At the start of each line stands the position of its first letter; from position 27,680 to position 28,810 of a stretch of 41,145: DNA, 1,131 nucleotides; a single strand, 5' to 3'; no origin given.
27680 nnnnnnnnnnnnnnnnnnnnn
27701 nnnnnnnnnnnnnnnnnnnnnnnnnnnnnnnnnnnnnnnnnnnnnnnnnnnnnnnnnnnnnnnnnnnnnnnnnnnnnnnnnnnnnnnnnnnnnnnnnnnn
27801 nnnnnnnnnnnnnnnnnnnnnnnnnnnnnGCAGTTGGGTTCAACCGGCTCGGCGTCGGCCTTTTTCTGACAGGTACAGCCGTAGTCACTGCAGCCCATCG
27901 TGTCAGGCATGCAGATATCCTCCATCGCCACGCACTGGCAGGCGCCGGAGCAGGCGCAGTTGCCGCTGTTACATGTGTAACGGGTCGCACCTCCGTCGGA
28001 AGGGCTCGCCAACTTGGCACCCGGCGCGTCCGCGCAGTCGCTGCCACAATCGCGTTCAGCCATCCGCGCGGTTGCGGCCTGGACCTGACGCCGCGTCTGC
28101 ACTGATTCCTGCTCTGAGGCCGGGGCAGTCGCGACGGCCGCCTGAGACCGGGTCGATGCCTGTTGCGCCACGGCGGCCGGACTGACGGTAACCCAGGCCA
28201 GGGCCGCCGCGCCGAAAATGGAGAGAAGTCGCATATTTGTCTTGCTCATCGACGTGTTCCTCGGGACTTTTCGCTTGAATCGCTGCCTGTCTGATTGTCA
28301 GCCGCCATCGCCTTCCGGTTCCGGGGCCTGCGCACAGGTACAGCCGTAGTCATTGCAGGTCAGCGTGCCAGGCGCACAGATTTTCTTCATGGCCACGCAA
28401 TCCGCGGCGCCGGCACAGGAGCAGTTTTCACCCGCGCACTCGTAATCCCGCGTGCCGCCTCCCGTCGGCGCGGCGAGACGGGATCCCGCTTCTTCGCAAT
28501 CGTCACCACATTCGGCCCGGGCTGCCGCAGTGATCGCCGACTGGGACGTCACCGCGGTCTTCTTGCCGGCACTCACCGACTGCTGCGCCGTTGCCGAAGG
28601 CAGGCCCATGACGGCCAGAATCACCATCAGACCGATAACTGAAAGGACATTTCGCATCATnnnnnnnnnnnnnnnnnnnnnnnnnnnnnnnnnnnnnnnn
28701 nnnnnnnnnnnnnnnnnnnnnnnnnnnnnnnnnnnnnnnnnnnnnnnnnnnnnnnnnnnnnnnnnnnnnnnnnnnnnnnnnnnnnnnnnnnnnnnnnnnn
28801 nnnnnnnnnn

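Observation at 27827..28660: Tandem paralogous secreted 10-cysteine proteins of an unrecognised family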

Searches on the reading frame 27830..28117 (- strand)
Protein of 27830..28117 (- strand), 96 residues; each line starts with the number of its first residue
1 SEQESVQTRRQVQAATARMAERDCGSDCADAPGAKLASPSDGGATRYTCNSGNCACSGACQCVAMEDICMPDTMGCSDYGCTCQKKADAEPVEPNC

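Call 42: predict_structure(alignment_id=A3)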
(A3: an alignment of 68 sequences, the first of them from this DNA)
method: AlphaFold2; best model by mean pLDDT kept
length: 96 residues; sequences in the alignment: 68
mean_pLDDT: 69.2   pTM: 0.49
mean pLDDT of the five models: 69.2, 69.1, 66.1, 66.0, 65.6
residues with pLDDT >= 90: 9; 70-90: 37; 50-70: 41; < 50: 9
segments of 3 or more residues with pLDDT < 50: none
pLDDT, mean of each block of 10 residues (from residue 1): 56 55 54 50 65 85 86 86 87 68
secondary structure, 60 per line:
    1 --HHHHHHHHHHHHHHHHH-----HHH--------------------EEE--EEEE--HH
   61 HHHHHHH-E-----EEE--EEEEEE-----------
elements in order: H3-19 E48-50 E53-56 H59-67 E75-77 E80-85
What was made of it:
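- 28061..28111 (-): A helical segment, residues 47-63. It is a degenerate copy of the family motif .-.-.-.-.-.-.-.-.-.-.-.-(D/N). AlphaFold2 models it as a helix at low confidence, pLDDT about 55 (call 42).
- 27869..27979 (-): A core module, Y91-C127: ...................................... It has 8 invariant Cys plus the A-specific C104, and an acidic E-D on the predicted helix. In this 37-residue stretch the model has pLDDT about 85-87 and a beta-beta-alpha-beta-beta arrangement (call 42).
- Closest known: Cysteine-stabilised alpha/beta. Same: A small secreted domain in which a short helix is predicted to pack on a beta-sheet, with a C-x-C in the last strand (call 42).
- Closest known: Metallothioneins. 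Different: Regular secondary structure is predicted (call 42).
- AlphaFold2 with 68 sequences gives a core pLDDT of 85-87, with strands at 48-50, 53-56, 75-77 and 80-85 and a helix at 59-67 (call 42). The predicted helix-on-sheet core has a C-x-C in its last strand (call 42). A defined secondary-structure core with hydrophobic residues is predicted (call 42), unlike metallothioneins.
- Tried and rejected: It was repeated with 68 sequences (call 42).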

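Call 44: fold_search(model_id=the predicted structure, library=pdb)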
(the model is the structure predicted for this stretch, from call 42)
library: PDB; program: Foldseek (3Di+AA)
matches with E <= 10: 14; with E <= 0.001: 0
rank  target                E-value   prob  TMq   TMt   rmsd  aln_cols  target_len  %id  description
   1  5j7n                  4.4e+00  0.01  0.16  0.14  14.0        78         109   13  Crystal structure of a small heat-shock protein from Xylella fastidiosa reveals a distinct high order structure (released 2017-04-12)
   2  1i6f                  4.7e+00  0.03  0.22  0.30   7.7        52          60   13  NMR SOLUTION STRUCTURE OF THE INSECT-SPECIFIC NEUROTOXIN VARIANT 5 (CSE-V5) FROM THE SCORPION CENTRUROIDES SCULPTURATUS  (released 2001-08-01)
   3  4ov1                  5.0e+00  0.01  0.18  0.23   7.1        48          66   23  The crystal structure of a novel electron transfer ferredoxin from R. palustris HaA2 (released 2014-05-21)
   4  7zg3_B                5.4e+00  0.01  0.13  0.06  12.4        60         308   10  Structure of the mouse 8-oxoguanine DNA Glycosylase mOGG1 in complex with ligand TH011228 (released 2023-08-16)
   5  3ab4_C                6.2e+00  0.02  0.22  0.08   4.9        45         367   11  Crystal structure of feedback inhibition resistant mutant of aspartate kinase from Corynebacterium glutamicum in compl (released 2010-06-23)
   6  1i7q_A                7.1e+00  0.04  0.27  0.07   4.8        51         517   16  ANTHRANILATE SYNTHASE FROM S. MARCESCENS (released 2001-05-16)
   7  3ab2_G                7.1e+00  0.02  0.22  0.07   4.8        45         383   11  Crystal structure of aspartate kinase from Corynebacterium glutamicum in complex with threonine (released 2010-06-23)
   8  3ab2_A                7.1e+00  0.02  0.22  0.07   4.8        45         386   11  Crystal structure of aspartate kinase from Corynebacterium glutamicum in complex with threonine (released 2010-06-23)
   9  7t8l_A                7.1e+00  0.01  0.15  0.07   6.0        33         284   21  BrxR from Acinetobacter BREX type I phage restriction system (released 2022-05-18)
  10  9c3e_E                7.6e+00  0.02  0.24  0.21   6.9        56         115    9  TCR - CD3 complex bound to HLA (released 2024-10-02)
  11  7z5r_B                8.1e+00  0.01  0.14  0.07  12.2        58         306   10  Structure of the mouse 8-oxoguanine DNA Glycosylase mOGG1 in complex with ligand TH012035 (released 2023-03-22)
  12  1i1q_A                8.7e+00  0.03  0.27  0.07   7.4        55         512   11  STRUCTURE OF THE COOPERATIVE ALLOSTERIC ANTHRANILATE SYNTHASE FROM SALMONELLA TYPHIMURIUM (released 2001-04-18)
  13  3dao_B                9.3e+00  0.03  0.21  0.08   2.9        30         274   10  CRYSTAL STRUCTURE OF A PUTATIVE PHOSPHATE (EUBREC_1417) FROM EUBACTERIUM RECTALE AT 1.80 A RESOLUTION (released 2008-07-29)
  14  3pxj_C                9.3e+00  0.01  0.15  0.08   2.7        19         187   10  Tandem Ig repeats of Dlar (released 2011-03-23)
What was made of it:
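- On CS-alpha-beta defensin / scorpion toxin-like: The best relevant Foldseek hit is 1i6f at E 4.7, probability 0.03 (call 44).
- Closest known: Cysteine-stabilised alpha/beta. Different: Foldseek similarity is not significant (1i6f, E 4.7, probability 0.03; call 44).
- The best, though non-significant, PDB fold hit of any relevance is a scorpion toxin (call 44).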

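Call 59: fold_search(model_id=the predicted structure, library=viral)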
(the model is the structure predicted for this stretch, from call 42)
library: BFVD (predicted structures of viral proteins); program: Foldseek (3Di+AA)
matches with E <= 10: 53; with E <= 0.001: 0
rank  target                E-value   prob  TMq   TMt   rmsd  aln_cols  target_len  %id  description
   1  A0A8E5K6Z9            1.9e+00  0.04  0.15  0.14   8.7        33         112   18  (no name in the UniProt tables at hand)
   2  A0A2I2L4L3            2.5e+00  0.01  0.14  0.10   5.7        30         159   20  (StAR)-related lipid transfer [Orpheovirus IHUMI-LCC2]
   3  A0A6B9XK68            2.7e+00  0.02  0.16  0.06   2.2        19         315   26  (no name in the UniProt tables at hand)
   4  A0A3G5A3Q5            3.6e+00  0.08  0.28  0.09   3.9        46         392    9  DHH family phosphohydrolase [Harvfovirus sp.]
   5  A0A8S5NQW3            3.6e+00  0.05  0.28  0.31  11.1        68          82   16  Uncharacterized protein [Myoviridae sp. ctj3P51]
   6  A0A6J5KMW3            3.6e+00  0.04  0.25  0.12  13.0        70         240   13  Uncharacterized protein [uncultured Caudovirales phage]
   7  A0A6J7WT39            4.1e+00  0.04  0.26  0.30   5.3        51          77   12  Uncharacterized protein [uncultured Caudovirales phage]
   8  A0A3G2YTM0            4.1e+00  0.04  0.27  0.28   5.7        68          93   13  (no name in the UniProt tables at hand)
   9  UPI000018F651         4.7e+00  0.03  0.25  0.20   8.2        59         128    8  (no name look-up for this kind of identifier)
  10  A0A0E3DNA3            4.7e+00  0.01  0.15  0.11   4.9        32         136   12  Uncharacterized protein [Propionibacterium phage PHL179M00]
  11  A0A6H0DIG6            5.4e+00  0.02  0.17  0.04   4.0        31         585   16  RNA-dependent RNA polymerase (Fragment) [Ptolmey virus]
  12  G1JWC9                5.8e+00  0.02  0.17  0.10   5.3        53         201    9  Uncharacterized protein [Mycobacterium phage Patience]
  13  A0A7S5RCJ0            6.2e+00  0.04  0.21  0.07  18.9        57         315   23  (no name in the UniProt tables at hand)
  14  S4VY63                6.2e+00  0.03  0.16  0.21   7.1        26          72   27  Uncharacterized protein [Pandoravirus dulcis]
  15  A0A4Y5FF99            6.2e+00  0.02  0.19  0.21   3.6        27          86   11  Uncharacterized protein [Lactobacillus phage 3-521]
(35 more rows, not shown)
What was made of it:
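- Tried and rejected: PDB and BFVD gave nothing with E below 1 (calls 44, 59).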

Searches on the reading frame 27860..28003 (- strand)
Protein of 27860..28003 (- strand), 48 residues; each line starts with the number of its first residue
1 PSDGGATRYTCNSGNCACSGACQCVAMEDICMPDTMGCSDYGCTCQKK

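Call 49: find_homologous_proteins(query=A4, max_evalue=0.01)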
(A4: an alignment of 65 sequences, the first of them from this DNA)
Query A4 (65 sequences): 71 candidates shared short words with the query, none scored E <= 0.01.
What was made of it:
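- Tried and rejected: Run with the core profile A4, it returned nothing (call 49).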

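Call 50: search_solved_structures(query=A4, max_evalue=10, show_alignments=2)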
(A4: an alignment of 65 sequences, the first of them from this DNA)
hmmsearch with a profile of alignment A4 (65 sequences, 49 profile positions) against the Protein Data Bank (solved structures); distinct sequences matched with E-value up to 10: 6.
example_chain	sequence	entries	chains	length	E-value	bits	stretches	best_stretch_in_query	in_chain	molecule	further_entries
3k4x_A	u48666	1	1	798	0.0093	19.3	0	20-36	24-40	Proliferating cell nuclear antigen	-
8ua4_R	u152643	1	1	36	0.16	15.3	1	6-32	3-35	Very low-density lipoprotein receptor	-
9dqz_M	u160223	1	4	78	0.3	14.5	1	6-44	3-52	Very low-density lipoprotein receptor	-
8ys2_M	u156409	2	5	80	0.63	13.4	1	5-44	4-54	Very low-density lipoprotein receptor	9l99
9uio_R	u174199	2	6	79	0.64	13.4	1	5-44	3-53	Very low-density lipoprotein receptor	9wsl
8ufc_V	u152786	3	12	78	0.72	13.2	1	5-44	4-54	Very low-density lipoprotein receptor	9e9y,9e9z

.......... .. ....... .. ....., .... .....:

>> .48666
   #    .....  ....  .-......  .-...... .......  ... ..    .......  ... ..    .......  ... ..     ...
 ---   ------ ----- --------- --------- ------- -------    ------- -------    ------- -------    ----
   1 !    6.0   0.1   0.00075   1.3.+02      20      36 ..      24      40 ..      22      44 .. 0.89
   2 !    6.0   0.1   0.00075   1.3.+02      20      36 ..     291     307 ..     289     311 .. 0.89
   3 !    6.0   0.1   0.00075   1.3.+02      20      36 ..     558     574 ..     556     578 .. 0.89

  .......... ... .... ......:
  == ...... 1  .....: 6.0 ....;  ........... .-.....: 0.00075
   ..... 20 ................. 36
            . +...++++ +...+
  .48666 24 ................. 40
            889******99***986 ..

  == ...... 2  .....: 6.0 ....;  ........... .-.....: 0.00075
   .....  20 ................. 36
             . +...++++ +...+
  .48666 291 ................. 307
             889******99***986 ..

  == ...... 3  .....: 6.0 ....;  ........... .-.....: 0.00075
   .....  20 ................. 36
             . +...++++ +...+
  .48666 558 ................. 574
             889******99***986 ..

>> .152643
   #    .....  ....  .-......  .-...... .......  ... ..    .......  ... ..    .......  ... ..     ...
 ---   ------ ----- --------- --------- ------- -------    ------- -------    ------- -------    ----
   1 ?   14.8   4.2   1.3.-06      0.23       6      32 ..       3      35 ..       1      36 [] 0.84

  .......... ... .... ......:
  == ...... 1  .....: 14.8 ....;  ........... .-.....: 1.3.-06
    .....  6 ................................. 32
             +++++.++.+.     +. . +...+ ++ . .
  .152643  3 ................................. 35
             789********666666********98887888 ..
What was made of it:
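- On LDL-receptor class A module: E 0.16-0.7 only (call 50).
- Closest known: LDL-receptor class A module. Same: C-x-G-x2-D-C. PDB profile hits have E 0.16-0.7 (call 50).
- Tried and rejected: Rejected as non-significant (call 50).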

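Call 72: search_protein_families(library=pfam, alignment_id=A4, max_evalue=1)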
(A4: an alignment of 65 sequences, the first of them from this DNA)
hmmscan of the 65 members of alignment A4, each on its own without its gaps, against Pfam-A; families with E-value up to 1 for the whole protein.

A. member 1, seq(48 aa): 0 families

B. families by the number of members that match (of 65 scanned): 6 families
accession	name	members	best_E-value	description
PF25415.1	EGF_BRNP1-3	2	0.26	BRNP1-3, EGF domain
PF06601.17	Orthopox_F6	1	0.0024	Orthopoxvirus F6 protein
PF22110.2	TFIIIA_zf-C2H2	1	0.14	TFIIIA, beta-beta-alpha zinc finger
PF05713.17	MobC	1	0.29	Bacterial mobilisation protein (MobC)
PF24052.1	Phage_lipoprotein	1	0.39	Phage lipoprotein family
PF23106.1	EGF_Teneurin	1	0.6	Teneurin-like EGF domain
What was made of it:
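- On Metallothionein / metal-thiolate cluster protein: None among the 65 core sequences (call 72).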

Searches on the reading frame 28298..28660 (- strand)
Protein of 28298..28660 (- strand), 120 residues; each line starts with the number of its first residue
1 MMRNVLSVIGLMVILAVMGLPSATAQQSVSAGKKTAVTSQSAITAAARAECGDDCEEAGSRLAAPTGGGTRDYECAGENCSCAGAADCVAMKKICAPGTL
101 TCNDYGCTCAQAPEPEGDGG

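Call 4: search_protein_families(library=pfam, proteins=[window:28301-28660:-], max_evalue=10)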
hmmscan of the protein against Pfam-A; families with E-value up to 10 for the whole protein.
seq(120 aa): 0 families

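Call 5: search_protein_families(library=ncbifam, proteins=[window:28301-28660:-], max_evalue=10)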
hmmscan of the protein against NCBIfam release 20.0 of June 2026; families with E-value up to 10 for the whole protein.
seq(120 aa): 3 families
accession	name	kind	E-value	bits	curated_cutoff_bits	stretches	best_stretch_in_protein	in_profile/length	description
NF041742.1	WGxxGxxG_fam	subfamily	0.046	14.3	35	1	1-45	1-43/69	WGxxGxxG family protein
NF053526.1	Myco_lipo_LppK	equivalog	0.16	11.9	125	1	1-50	1-49/167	lipoprotein LppK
TIGR01708.2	typeII_sec_gspH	equivalog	0.18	11.8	80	1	8-41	6-40/169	type II secretion system minor pseudopilin GspH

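Call 10: find_homologous_proteins(query=window:28301-28660:-, max_evalue=0.1)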
Query seq(120 aa) (120 aa): 16 proteins with E <= 0.1 among 50 candidates.
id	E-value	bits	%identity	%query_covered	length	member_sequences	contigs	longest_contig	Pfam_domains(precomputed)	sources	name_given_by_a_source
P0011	4.0e-65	235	95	100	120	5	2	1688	-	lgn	-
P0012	3.4e-61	223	88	100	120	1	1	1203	-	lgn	-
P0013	4.8e-59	216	85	100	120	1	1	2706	-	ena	-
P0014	2.0e-51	191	78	100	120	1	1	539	-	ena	-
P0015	9.8e-34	134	55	99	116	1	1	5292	-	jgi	jgi:hypothetical protein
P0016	6.4e-32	128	66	76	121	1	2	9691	-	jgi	jgi:hypothetical protein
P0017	9.1e-30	121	63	70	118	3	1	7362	-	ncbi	ncbi:MAG: hypothetical protein PVI46_10755 [Lysobacterales bacterium]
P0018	1.5e-23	101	52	100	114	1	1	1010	-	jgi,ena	jgi:hypothetical protein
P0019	2.2e-21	94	47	98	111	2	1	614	PF20228.4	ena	-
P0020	7.2e-20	89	68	49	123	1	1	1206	-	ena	-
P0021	2.1e-19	88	66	47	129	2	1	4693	-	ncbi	-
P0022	4.9e-18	83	74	44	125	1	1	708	-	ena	-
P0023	1.9e-17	82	72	44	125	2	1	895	-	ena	-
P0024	6.0e-17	80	63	58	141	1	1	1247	-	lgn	-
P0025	9.7e-17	79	67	53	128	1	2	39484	-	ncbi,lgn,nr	ncbi:MAG: hypothetical protein GWM87_08515 [Xanthomonadales bacterium]|nr:hypothetical protein [Xant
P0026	2.4e-14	72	57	58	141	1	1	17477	-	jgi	jgi:hypothetical protein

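Call 14: search_protein_families(library=pfam, proteins=[P0019, P0025, P0021], max_evalue=10)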
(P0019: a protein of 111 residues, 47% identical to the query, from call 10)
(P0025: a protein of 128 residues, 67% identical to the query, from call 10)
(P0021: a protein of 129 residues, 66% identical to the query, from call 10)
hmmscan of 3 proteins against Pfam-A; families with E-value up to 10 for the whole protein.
P0019 (111 aa): 8 families
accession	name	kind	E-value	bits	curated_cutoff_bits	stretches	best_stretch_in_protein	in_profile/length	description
PF20228.3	DUF6587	-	3.8e-06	28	27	1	1-76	1-78/82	Family of unknown function (DUF6587)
PF21827.1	New_glue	-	0.0016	18.6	31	1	1-51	1-50/94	New glue protein family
PF15438.11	Phyto-Amp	-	0.014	16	25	1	5-41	14-50/113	Antigenic membrane protein of phytoplasma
PF23922.1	DUF7261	-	0.016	15.9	27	1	5-54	7-56/169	Family of unknown function (DUF7261)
PF01284.28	MARVEL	-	0.052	14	32.8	1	5-51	75-120/135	Membrane-associating domain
PF05251.17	Ost5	-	0.082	13.6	27.4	1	4-50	11-56/73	Oligosaccharyltransferase subunit 5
PF13663.11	DUF4148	-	0.19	12.6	27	1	1-49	1-51/62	Domain of unknown function (DUF4148)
PF20130.4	DUF6520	-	0.79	10.6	25.4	1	1-77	1-61/83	Family of unknown function (DUF6520)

P0025 (128 aa): 2 families
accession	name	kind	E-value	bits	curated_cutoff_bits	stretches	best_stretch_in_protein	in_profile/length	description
PF16810.10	RXLR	-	0.00036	21.4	26.9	1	1-56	1-58/141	RXLR phytopathogen effector protein, Avirulence activity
PF05934.16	MCLC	-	0.13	11.4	25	1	66-122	16-70/549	Mid-1-related chloride channel (MCLC)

P0021 (129 aa): 0 families

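Call 23: find_encoding_contigs(protein=P0026, flank=8000, max_places=2)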
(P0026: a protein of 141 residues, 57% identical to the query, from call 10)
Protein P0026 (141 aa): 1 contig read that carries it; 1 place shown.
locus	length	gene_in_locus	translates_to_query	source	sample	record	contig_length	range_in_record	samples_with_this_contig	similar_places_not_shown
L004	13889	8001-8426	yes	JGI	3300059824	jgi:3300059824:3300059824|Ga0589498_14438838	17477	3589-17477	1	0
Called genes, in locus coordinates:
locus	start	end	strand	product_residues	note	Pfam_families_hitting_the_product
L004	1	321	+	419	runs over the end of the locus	PF25984:BSH_YknX (weak)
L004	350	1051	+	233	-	PF02463:SMC_N (weak), PF00005:ABC_tran, PF13304:AAA_21 (faint)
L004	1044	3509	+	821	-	PF12704:MacB_PCD, PF02687:FtsX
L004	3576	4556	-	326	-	PF00892:EamA, PF03151:TPT (faint), PF00892:EamA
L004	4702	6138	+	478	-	PF00392:GntR, PF00155:Aminotran_1_2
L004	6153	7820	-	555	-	PF01551:Peptidase_M23, PF18911:PKD_4, PF00801:PKD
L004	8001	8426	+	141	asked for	-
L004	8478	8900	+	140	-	-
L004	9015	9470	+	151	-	-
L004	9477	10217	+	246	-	PF06736:TMEM175 (weak)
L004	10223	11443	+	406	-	PF00999:Na_H_Exchanger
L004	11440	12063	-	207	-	PF25182:NonGDSL, PF00657:Lipase_GDSL, PF13472:Lipase_GDSL_2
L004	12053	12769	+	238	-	PF00005:ABC_tran, PF13304:AAA_21 (faint)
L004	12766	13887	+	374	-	?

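Call 24: find_encoding_contigs(protein=P0016, flank=8000, max_places=2)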
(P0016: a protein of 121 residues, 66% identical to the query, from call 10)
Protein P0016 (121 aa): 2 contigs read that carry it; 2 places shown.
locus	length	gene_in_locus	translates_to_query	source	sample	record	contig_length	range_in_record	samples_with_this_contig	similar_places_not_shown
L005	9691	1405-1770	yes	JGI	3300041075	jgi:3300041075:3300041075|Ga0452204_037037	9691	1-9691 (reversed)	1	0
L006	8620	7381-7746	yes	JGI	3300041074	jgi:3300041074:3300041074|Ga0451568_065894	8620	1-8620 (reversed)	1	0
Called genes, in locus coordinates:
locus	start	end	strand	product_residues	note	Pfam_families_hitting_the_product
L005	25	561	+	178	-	-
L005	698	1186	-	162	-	PF10517:DM13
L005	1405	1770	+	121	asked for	-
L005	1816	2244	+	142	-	-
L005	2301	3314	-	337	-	PF00762:Ferrochelatase, PF01903:CbiX (faint)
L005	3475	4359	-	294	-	-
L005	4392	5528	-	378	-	PF11199:DUF2891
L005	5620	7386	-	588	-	PF03600:CitMHS, PF06808:DctM (faint), PF07158:MatC_N, PF02080:TrkA_C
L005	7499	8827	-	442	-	PF04116:FA_hydroxylase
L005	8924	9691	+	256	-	?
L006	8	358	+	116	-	PF13474:SnoaL_3, PF14534:DUF4440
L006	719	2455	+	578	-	PF08757:CotH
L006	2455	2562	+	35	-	-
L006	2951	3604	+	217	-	-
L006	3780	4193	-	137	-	PF04076:BOF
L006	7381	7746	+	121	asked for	-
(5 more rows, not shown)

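Call 25: find_encoding_contigs(protein=P0017, flank=8000, max_places=2)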
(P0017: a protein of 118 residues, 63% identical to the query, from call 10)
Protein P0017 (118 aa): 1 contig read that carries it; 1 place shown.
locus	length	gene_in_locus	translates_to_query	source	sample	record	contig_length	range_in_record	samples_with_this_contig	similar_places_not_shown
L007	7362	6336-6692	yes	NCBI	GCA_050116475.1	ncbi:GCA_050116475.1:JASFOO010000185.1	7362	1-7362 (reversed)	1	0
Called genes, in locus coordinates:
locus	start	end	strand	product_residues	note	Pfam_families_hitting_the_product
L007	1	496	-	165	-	?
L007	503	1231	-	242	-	PF00596:Aldolase_II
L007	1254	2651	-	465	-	PF16217:M64_N, PF09471:Peptidase_M64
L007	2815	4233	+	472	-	PF07690:MFS_1, PF00854:PTR2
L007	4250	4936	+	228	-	PF02798:GST_N, PF13417:GST_N_3, PF13409:GST_N_2, PF13410:GST_C_2 (weak)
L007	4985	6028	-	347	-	PF07995:GSDH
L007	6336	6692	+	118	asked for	-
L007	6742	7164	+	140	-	-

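Call 60: search_protein_families(library=padloc, proteins=[window:28298-28660:-], max_evalue=1)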
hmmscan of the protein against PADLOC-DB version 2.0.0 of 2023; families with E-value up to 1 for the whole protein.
window:28298-28660:- (120 aa): 0 families

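Call 61: search_protein_families(library=phrogs, proteins=[window:28298-28660:-], max_evalue=1)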
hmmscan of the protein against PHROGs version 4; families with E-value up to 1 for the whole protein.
window:28298-28660:- (120 aa): 1 family
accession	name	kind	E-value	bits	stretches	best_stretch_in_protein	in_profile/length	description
phrog_3433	-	moron, auxiliary metabolic gene and host takeover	0.31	12.2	1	3-99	19-110/127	pilin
